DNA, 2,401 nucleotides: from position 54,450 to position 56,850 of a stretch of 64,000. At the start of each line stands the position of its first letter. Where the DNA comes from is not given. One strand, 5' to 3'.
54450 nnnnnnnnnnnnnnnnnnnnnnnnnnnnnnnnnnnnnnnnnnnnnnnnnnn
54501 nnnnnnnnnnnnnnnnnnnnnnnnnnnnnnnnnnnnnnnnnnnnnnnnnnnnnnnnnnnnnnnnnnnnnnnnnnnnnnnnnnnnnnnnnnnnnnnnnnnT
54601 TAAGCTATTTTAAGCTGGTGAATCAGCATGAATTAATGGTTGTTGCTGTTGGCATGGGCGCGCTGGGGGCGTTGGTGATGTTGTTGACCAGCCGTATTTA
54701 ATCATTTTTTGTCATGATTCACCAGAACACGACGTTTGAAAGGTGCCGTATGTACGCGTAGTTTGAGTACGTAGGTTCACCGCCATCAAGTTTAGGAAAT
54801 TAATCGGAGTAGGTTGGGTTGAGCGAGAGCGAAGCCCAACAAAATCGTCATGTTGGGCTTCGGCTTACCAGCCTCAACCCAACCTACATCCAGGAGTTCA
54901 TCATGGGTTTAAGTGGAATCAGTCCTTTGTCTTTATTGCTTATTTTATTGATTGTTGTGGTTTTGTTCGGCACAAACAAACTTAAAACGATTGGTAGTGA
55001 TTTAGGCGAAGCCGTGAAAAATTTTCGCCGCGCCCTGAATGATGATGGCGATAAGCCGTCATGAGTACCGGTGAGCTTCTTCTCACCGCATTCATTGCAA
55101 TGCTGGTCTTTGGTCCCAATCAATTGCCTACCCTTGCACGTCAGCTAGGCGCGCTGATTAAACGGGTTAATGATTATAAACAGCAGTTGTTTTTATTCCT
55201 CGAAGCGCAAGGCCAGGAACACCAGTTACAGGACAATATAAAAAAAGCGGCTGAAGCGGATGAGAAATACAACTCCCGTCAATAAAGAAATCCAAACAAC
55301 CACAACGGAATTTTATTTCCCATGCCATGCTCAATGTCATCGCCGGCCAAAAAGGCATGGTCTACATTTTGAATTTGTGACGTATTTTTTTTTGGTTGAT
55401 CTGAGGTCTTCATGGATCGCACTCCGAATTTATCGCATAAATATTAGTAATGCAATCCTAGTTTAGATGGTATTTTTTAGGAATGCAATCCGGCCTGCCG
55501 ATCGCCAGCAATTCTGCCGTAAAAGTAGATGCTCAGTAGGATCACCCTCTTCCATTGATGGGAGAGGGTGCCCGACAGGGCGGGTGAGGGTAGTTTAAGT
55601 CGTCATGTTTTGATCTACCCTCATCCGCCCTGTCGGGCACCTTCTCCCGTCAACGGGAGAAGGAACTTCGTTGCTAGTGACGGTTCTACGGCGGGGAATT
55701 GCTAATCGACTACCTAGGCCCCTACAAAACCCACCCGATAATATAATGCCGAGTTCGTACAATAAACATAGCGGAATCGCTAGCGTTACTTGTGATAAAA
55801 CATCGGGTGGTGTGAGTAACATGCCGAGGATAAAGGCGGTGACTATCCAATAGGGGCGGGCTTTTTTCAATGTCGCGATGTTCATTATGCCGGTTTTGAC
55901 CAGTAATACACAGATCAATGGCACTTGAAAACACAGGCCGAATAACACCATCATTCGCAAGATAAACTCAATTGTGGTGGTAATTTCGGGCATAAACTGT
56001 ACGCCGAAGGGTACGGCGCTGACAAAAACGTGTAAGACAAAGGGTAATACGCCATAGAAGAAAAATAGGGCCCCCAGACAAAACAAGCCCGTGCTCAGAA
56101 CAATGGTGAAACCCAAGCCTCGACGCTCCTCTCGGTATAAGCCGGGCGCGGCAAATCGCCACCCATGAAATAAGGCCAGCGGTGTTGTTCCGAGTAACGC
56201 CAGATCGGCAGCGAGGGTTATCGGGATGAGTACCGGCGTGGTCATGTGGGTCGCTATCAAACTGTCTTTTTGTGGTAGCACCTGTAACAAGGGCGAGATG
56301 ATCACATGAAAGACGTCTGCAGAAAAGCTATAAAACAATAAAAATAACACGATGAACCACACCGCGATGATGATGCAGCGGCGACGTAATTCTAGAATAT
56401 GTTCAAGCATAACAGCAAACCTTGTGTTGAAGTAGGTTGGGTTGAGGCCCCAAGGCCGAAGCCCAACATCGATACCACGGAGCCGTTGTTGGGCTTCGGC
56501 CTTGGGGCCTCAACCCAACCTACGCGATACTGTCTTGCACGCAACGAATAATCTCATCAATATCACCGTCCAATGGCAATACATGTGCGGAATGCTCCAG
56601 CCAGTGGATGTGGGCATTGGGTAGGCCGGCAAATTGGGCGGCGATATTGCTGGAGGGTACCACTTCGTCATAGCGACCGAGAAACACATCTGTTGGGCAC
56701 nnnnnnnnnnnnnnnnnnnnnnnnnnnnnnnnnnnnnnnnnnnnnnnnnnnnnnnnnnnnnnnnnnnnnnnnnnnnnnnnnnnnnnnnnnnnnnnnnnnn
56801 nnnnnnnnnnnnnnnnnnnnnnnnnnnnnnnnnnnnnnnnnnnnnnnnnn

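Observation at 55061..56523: tatC inverted relative to tatAB, bracketed by palindromes, with its C-terminal tail encoded by the palindrome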

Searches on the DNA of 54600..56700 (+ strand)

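Call 43: search_rna_families(source=window, start=54600, end=56700, threshold=evalue, max_evalue=1, show_alignments=2)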
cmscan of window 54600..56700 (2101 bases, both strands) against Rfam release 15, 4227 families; matches with E-value up to 1: 19.
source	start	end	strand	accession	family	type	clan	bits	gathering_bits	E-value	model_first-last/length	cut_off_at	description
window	55560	55648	+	RF03703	mir-3622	Gene; miRNA;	-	56.8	78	1.9e-09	1-84/84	no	mir-3622 microRNA precursor family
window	55560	55648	-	RF03703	mir-3622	Gene; miRNA;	-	52.4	78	2.3e-08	1-84/84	no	mir-3622 microRNA precursor family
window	56435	56520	+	RF03968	mir-8934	Gene; miRNA;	-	42.7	100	8.9e-05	1-88/88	no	mir-8934 microRNA precursor family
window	56435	56520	-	RF03968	mir-8934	Gene; miRNA;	-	39.3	100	0.00051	1-88/88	no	mir-8934 microRNA precursor family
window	55558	55650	+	RF03964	mir-H1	Gene; miRNA;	-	39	97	0.00023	1-85/85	no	mir-H1 microRNA precursor family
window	55559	55649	-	RF03964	mir-H1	Gene; miRNA;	-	34.3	97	0.0026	1-85/85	no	mir-H1 microRNA precursor family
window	55569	55639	+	RF00754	mir-279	Gene; miRNA;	CL00095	33.6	56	0.00023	1-87/87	no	mir-279 microRNA precursor family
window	56435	56520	-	RF00891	mir-671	Gene; miRNA;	-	31.2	65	0.0081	1-84/84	no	mir-671 microRNA precursor family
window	55554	55653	+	RF03340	mir-6511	Gene; miRNA;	-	31.1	87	0.0091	1-67/67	no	mir-6511 microRNA precursor family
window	55558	55650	+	RF00988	mir-657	Gene; miRNA;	-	26.9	69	0.018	1-86/86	no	mir-657 microRNA precursor family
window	55555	55654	-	RF03340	mir-6511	Gene; miRNA;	-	26.8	87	0.091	1-67/67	no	mir-6511 microRNA precursor family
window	56432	56522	+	RF03486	mir-3940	Gene; miRNA;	-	25.9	84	0.061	1-92/92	no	mir-3940 microRNA precursor family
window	55574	55634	-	RF03951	MIR7725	Gene; miRNA;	-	25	77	0.11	1-142/142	no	MIR7725 microRNA precursor family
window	56434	56521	+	RF03358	mir-634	Gene; miRNA;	-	22.9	70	0.18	1-88/88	no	mir-634 microRNA precursor family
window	55260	55321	-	RF04004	mir-7940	Gene; miRNA;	-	22.2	80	0.2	1-57/57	no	mir-7940 microRNA precursor family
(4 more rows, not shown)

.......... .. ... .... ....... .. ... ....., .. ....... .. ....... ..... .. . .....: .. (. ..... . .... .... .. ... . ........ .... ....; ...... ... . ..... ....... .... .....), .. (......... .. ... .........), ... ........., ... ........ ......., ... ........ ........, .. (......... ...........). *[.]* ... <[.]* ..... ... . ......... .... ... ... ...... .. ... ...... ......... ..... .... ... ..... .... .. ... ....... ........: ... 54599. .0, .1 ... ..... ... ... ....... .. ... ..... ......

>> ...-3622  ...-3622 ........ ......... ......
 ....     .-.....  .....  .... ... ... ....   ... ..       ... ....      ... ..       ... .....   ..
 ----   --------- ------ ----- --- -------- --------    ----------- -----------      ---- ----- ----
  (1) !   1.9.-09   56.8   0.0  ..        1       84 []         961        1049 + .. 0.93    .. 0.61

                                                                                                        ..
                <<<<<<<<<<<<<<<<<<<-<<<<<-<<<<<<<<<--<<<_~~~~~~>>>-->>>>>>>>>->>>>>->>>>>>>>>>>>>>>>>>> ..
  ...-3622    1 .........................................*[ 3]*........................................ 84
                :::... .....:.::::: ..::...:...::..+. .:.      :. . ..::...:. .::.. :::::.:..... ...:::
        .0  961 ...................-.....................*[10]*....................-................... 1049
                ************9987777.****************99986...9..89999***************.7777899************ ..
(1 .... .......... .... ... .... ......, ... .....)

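Call 50: search_dna_similar(query=window:55540-55668:+, collection=plasmids, mode=distant, max_evalue=0.001, max_rows=30)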
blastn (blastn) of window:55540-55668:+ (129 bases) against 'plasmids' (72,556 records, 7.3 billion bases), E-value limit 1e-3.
Records with a match: 51; places in all: 67; records where one place covers at least 80% of the query: 0.
Best place of each record, by identity: 95-99% 1; 80-90% 50.
By first word of the organism name: Sinorhizobium 31; Rhizobium 13; Shinella 5; Xanthomonas 1; Nitratireductor 1.
By predicted mobility (MOB-suite, as given by PLSDB): non-mobilizable 26; mobilizable 24; conjugative 1.
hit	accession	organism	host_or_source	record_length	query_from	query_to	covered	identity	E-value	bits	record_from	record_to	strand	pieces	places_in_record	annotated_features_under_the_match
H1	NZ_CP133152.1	Sinorhizobium chiapasense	Acaciella angustissima,cell culture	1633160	70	128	46%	80.0%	2e-4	52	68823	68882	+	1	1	none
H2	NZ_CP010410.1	Xanthomonas sacchari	cell culture,rice seeds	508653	77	128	40%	84.9%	2e-5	55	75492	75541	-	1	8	none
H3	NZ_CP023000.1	Rhizobium sp. 11515TR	Cell culture,agricultural soil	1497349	79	129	40%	84.6%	2e-4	53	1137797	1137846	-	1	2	record has no annotation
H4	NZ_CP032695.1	Rhizobium jaguaris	Calliandra grandiflora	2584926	79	126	37%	89.6%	4e-7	62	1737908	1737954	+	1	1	none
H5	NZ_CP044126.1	Rhizobium sp. BG4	Prosopis cineraria,pure bacterial ...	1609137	79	127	38%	85.7%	2e-4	52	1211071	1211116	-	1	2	record has no annotation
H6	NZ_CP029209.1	Nitratireductor sp. OM-1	-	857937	79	126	37%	86.0%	5e-5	54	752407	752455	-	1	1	none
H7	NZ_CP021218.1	Sinorhizobium meliloti RU11/001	-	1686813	79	125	36%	87.5%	4e-6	57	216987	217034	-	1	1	none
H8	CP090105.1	Sinorhizobium meliloti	Medicago,Cell culture,Plant nodule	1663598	79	125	36%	87.5%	4e-6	57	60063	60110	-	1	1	none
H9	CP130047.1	Sinorhizobium meliloti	Medicago,Cell culture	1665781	79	125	36%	87.5%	4e-6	57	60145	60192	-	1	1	none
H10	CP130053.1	Sinorhizobium meliloti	Medicago,Cell culture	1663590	79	125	36%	87.5%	4e-6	57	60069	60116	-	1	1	none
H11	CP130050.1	Sinorhizobium meliloti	Medicago,Cell culture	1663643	79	125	36%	87.5%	4e-6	57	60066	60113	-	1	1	none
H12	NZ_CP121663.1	Rhizobium sp. CB3090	Gliricidia sp.,cell culture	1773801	79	125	36%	87.5%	6e-4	51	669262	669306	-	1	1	record has no annotation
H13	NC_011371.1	Rhizobium leguminosarum bv. trifolii WSM2304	-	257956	79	124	36%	89.1%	4e-6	58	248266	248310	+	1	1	none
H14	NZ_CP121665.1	Rhizobium sp. CB3090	Gliricidia sp.,cell culture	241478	79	124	36%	89.1%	2e-5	55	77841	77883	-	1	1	none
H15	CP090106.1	Sinorhizobium meliloti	Medicago,Cell culture,Plant nodule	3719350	79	127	38%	82.4%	6e-4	50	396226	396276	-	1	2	none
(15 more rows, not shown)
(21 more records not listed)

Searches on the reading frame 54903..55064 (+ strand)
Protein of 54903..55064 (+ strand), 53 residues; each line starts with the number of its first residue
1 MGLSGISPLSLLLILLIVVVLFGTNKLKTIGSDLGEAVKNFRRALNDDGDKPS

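Call 3: search_protein_families(library=pfam, proteins=[window:54903-55064:+])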
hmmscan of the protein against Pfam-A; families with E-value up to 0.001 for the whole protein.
window:54903-55064:+ (53 aa): 1 family
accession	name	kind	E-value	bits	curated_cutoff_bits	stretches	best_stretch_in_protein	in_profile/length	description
PF02416.21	TatA_B_E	-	1.2e-10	40.9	21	1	6-48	1-43/53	mttA/Hcf106 family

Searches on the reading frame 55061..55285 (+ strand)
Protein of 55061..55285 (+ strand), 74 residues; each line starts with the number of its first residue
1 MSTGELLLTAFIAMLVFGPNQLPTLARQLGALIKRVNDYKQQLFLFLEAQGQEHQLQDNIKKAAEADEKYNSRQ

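Call 3: search_protein_families(library=pfam, proteins=[window:55061-55285:+])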
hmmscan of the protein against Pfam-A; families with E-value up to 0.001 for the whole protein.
window:55061-55285:+ (74 aa): 1 family
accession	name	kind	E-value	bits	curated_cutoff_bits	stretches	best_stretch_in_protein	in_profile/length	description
PF02416.21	TatA_B_E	-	3.1e-08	33.2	21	1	2-33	2-33/53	mttA/Hcf106 family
